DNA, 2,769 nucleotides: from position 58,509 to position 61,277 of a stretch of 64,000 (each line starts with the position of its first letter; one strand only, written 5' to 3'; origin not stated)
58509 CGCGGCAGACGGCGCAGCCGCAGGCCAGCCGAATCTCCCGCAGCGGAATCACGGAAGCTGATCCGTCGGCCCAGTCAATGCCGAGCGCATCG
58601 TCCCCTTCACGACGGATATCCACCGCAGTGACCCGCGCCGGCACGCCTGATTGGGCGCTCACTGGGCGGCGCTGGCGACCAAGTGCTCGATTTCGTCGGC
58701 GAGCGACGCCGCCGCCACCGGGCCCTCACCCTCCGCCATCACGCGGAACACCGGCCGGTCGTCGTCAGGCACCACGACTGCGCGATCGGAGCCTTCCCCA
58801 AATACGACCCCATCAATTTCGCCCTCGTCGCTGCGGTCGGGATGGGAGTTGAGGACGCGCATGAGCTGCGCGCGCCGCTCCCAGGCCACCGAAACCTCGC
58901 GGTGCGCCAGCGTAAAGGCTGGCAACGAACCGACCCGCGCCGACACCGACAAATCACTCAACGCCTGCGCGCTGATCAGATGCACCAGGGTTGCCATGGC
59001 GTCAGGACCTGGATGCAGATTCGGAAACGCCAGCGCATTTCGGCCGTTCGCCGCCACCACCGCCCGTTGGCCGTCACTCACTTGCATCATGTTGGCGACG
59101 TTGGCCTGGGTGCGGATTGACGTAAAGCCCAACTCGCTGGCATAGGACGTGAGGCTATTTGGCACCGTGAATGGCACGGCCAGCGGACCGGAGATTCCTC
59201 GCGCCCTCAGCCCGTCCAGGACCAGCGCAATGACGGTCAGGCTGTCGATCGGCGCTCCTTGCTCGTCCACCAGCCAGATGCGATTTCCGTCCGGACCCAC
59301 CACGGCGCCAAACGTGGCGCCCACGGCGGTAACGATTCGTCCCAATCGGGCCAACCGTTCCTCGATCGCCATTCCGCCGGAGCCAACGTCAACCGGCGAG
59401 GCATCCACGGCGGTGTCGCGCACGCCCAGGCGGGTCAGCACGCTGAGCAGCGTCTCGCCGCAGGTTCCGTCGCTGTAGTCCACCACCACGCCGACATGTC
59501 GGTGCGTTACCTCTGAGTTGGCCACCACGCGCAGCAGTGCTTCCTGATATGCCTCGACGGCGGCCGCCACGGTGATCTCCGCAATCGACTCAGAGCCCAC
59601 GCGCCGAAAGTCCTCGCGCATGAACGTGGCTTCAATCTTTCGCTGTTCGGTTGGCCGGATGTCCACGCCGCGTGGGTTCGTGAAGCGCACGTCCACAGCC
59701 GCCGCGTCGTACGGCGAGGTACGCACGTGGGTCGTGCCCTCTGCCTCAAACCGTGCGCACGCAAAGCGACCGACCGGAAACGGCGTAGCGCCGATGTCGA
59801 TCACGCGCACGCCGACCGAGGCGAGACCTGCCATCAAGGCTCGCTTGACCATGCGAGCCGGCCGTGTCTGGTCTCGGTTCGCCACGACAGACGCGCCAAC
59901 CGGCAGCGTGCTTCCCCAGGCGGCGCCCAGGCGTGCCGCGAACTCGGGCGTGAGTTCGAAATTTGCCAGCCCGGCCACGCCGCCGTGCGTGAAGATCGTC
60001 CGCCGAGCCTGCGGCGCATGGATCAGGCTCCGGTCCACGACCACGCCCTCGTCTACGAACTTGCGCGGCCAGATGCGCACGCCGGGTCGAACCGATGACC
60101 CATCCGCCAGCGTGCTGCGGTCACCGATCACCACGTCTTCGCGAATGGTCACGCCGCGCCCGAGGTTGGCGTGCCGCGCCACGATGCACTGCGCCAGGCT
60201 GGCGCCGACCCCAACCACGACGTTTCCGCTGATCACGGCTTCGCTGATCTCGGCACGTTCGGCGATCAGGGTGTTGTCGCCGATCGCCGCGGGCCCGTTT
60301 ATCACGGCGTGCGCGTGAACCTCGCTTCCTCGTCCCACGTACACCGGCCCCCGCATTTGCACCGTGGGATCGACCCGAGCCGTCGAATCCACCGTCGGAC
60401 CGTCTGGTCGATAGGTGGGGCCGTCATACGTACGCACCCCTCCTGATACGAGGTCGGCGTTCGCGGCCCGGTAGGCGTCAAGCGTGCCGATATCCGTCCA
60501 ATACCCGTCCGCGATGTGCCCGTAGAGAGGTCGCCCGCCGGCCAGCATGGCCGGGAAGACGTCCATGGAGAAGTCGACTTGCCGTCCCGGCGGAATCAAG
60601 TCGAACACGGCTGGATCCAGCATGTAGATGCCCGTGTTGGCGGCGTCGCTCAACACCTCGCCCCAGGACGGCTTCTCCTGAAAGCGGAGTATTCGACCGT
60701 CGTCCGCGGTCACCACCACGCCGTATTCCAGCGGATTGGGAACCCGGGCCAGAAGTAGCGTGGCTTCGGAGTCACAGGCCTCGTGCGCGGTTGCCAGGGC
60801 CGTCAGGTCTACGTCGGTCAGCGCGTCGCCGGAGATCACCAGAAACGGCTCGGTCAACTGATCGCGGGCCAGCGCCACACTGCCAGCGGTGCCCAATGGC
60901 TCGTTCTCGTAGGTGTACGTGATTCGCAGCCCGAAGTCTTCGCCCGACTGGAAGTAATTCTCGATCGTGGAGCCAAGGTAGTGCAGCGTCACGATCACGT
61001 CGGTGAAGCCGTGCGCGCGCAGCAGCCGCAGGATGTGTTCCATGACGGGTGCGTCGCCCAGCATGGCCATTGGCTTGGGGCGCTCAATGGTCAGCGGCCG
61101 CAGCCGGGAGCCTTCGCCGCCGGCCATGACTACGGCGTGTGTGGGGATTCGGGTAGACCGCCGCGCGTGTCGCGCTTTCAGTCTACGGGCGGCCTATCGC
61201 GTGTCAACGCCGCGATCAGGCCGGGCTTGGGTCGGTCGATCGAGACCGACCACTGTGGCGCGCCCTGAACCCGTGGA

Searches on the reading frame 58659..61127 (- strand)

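Call 67: search_protein_families(library=pfam, proteins=[window:58659-61127:-], max_evalue=0.00001)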
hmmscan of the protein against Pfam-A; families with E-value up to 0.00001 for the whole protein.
window:58659-61127:- (822 aa): 6 families
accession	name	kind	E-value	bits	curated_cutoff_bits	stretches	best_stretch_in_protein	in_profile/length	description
PF00483.29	NTP_transferase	-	1.9e-49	168.9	21.2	1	1-226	5-242/245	Nucleotidyl transferase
PF02878.22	PGM_PMM_I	-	5.5e-18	65.4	22.5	1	377-508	2-137/138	Phosphoglucomutase/phosphomannomutase, alpha/beta/alpha domain I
PF25084.1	LbH_EIF2B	-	1.3e-11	44.9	54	1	251-343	11-102/105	EIF2B subunit epsilon LbH domain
PF00132.30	Hexapep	-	2.4e-10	40.1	27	0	262-294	2-34/36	Bacterial transferase hexapeptide (six repeats)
PF12804.13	NTP_transf_3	-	3.1e-09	37.6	27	1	1-117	4-113/160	MobA-like NTP transferase domain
PF02879.22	PGM_PMM_II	-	7.9e-08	33.2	29.3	1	525-624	1-103/103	Phosphoglucomutase/phosphomannomutase, alpha/beta/alpha domain II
